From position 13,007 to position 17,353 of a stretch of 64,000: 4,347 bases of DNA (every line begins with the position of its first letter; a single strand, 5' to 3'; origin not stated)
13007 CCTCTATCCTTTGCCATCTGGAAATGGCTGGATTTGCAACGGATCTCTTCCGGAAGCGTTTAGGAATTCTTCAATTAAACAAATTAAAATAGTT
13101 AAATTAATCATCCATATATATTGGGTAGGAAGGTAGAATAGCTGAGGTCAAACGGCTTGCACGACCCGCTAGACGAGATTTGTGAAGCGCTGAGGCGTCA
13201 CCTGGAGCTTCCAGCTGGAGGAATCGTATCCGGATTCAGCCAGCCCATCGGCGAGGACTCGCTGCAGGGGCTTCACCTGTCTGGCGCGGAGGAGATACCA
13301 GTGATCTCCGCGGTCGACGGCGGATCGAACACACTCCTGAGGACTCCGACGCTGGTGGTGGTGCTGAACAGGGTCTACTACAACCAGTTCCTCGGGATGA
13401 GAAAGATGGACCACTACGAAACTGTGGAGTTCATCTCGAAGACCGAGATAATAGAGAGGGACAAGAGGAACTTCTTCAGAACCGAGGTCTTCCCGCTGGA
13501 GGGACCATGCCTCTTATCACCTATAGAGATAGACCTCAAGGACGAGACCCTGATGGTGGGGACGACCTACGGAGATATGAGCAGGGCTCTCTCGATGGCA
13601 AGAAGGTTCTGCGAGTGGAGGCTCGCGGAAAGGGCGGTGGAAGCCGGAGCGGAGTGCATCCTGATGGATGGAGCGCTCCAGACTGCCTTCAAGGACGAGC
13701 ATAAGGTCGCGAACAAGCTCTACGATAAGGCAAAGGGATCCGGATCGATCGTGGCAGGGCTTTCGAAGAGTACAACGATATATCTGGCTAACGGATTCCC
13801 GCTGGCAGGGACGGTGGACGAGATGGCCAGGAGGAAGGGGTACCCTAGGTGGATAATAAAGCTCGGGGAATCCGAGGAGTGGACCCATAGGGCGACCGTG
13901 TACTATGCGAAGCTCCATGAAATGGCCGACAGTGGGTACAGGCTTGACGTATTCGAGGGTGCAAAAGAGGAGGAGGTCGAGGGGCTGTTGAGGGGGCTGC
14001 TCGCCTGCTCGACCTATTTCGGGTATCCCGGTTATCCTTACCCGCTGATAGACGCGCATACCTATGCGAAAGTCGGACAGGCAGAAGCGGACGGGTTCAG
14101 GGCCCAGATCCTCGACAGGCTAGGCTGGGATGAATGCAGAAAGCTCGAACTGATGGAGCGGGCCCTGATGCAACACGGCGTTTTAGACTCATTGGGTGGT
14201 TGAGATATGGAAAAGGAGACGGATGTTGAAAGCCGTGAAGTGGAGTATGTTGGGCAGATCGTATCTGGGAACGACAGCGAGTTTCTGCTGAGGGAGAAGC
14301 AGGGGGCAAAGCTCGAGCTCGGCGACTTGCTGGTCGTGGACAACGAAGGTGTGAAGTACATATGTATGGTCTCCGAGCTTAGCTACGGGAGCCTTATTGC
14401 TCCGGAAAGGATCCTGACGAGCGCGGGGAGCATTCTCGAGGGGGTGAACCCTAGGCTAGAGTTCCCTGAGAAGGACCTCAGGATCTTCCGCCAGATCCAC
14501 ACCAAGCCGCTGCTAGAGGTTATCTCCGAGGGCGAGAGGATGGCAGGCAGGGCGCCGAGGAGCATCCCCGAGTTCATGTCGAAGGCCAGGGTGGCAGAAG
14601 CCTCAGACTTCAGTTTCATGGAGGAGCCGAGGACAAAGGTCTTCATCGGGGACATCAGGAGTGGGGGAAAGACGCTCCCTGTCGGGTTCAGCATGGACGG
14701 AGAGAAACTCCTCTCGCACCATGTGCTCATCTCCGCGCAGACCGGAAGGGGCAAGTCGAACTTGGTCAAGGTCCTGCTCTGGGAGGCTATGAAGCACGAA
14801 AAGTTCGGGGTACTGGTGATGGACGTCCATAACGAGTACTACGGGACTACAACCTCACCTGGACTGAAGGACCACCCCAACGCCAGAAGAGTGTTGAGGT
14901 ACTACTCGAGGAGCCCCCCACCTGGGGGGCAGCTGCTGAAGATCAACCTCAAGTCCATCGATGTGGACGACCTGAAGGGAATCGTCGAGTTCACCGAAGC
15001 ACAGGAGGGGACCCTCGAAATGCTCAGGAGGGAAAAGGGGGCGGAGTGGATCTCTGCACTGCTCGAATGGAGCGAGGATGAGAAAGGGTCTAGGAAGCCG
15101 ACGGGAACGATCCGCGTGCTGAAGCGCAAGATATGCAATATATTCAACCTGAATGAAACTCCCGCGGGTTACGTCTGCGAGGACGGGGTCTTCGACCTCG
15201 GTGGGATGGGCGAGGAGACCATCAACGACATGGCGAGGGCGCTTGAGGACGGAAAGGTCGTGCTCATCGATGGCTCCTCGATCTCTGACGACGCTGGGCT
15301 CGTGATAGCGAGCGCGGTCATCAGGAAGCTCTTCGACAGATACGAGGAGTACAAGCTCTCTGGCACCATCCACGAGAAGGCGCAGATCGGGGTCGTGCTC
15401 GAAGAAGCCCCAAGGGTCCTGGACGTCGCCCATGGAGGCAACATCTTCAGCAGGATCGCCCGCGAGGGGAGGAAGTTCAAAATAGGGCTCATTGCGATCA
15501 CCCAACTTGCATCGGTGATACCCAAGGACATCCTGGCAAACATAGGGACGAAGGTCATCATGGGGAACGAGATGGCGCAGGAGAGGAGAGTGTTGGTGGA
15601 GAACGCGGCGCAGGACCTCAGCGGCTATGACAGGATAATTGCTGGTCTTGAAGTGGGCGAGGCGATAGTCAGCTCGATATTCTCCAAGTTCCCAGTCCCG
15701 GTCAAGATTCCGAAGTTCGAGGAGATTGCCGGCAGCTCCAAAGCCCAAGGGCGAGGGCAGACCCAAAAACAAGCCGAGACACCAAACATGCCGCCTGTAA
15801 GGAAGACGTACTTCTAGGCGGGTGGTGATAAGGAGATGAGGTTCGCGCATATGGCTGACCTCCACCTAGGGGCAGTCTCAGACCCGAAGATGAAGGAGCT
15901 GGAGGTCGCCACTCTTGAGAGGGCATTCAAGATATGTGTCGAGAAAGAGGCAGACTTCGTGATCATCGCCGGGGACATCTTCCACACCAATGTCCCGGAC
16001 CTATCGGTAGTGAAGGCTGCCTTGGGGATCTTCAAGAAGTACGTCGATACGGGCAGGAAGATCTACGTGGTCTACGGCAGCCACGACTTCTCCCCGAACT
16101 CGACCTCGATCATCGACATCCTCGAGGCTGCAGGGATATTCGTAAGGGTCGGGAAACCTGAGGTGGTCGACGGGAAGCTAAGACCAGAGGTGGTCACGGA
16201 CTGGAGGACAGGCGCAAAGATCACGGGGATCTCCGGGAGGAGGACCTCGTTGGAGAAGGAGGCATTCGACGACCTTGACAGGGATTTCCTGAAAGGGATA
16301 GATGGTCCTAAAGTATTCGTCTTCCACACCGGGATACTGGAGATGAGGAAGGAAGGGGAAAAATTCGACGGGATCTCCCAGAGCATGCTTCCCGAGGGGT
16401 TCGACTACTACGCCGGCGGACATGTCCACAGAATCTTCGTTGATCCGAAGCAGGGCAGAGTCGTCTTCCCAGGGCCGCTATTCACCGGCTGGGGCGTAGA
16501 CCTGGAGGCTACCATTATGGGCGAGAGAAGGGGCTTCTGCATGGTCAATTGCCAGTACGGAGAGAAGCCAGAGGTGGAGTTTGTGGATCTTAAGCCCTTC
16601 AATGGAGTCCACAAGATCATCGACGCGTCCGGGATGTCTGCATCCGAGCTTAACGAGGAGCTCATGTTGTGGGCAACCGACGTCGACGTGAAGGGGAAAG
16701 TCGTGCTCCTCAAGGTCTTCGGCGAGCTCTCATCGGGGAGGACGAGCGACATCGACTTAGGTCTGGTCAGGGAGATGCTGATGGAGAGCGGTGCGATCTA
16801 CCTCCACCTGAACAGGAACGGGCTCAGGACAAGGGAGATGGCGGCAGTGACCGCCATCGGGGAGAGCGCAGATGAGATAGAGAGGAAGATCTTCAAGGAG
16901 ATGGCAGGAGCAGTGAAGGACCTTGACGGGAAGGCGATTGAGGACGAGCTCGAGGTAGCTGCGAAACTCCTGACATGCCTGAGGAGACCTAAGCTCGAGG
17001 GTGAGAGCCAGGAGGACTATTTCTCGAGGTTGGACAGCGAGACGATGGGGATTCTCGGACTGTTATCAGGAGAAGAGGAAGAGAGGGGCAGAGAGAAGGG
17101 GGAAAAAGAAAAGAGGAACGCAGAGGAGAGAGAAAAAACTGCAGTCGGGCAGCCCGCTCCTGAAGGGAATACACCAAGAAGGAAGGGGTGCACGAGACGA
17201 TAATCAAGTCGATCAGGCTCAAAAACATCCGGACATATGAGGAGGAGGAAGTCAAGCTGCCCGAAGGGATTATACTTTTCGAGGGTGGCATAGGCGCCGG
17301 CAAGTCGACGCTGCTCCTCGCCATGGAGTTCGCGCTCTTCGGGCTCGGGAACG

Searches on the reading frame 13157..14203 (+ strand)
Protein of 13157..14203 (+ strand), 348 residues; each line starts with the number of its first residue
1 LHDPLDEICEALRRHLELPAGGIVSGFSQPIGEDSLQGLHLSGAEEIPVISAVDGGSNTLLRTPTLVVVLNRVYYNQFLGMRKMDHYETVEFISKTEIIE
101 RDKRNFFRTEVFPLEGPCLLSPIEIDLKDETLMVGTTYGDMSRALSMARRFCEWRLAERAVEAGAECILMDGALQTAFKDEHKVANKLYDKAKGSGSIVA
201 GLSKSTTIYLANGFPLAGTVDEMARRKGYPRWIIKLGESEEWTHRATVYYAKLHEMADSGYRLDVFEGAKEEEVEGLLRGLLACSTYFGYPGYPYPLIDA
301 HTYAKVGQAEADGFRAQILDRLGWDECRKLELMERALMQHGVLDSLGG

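Call 5: search_protein_families(library=pfam, proteins=[window:13157-14203:+], max_evalue=0.01)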
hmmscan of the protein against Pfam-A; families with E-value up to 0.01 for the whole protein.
window:13157-14203:+ (348 aa): 1 family
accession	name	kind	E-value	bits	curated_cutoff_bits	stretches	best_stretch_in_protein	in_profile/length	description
PF09376.16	NurA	-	2.6e-15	57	21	1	49-306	2-254/254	NurA domain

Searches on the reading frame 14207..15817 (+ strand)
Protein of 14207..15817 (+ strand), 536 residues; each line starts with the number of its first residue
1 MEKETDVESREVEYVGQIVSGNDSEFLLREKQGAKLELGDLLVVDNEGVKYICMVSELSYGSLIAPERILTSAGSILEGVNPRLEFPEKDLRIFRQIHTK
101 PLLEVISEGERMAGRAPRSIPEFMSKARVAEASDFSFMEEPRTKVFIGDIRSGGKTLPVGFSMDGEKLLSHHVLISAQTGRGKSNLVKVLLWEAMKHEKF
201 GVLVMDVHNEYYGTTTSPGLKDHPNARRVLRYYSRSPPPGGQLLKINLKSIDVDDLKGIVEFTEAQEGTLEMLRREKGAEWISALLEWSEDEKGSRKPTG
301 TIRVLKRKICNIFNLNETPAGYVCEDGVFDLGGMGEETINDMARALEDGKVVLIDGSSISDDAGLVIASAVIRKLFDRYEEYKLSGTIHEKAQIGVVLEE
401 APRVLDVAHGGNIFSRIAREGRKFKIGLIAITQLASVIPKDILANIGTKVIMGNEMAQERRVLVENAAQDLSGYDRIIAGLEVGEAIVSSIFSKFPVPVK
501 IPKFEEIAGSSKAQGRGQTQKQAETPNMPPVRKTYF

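Call 5: search_protein_families(library=pfam, proteins=[window:14207-15817:+], max_evalue=0.01)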
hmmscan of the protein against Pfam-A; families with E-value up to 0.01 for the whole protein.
window:14207-15817:+ (536 aa): 3 families
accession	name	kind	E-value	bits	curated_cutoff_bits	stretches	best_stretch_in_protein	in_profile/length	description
PF01935.23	DUF87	-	5.5e-24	85.9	23.2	1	159-374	12-219/220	Helicase HerA, central domain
PF12846.13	AAA_10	-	4.6e-06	26.4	27.5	0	396-463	244-313/362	AAA-like domain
PF09378.16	HAS-barrel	-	0.00023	21.6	25.2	1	15-65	1-51/90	HAS barrel domain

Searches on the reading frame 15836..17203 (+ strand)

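Call 5: search_protein_families(library=pfam, proteins=[window:15836-17203:+], max_evalue=0.01)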
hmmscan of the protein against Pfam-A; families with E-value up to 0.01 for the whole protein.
window:15836-17203:+ (455 aa): 2 families
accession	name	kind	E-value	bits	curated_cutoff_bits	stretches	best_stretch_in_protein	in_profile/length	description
PF00149.33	Metallophos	-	2.3e-13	51.4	21.5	1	1-199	1-190/191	Calcineurin-like phosphoesterase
PF12850.12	Metallophos_2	-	7.4e-08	33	27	1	1-215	1-135/154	Calcineurin-like phosphoesterase superfamily domain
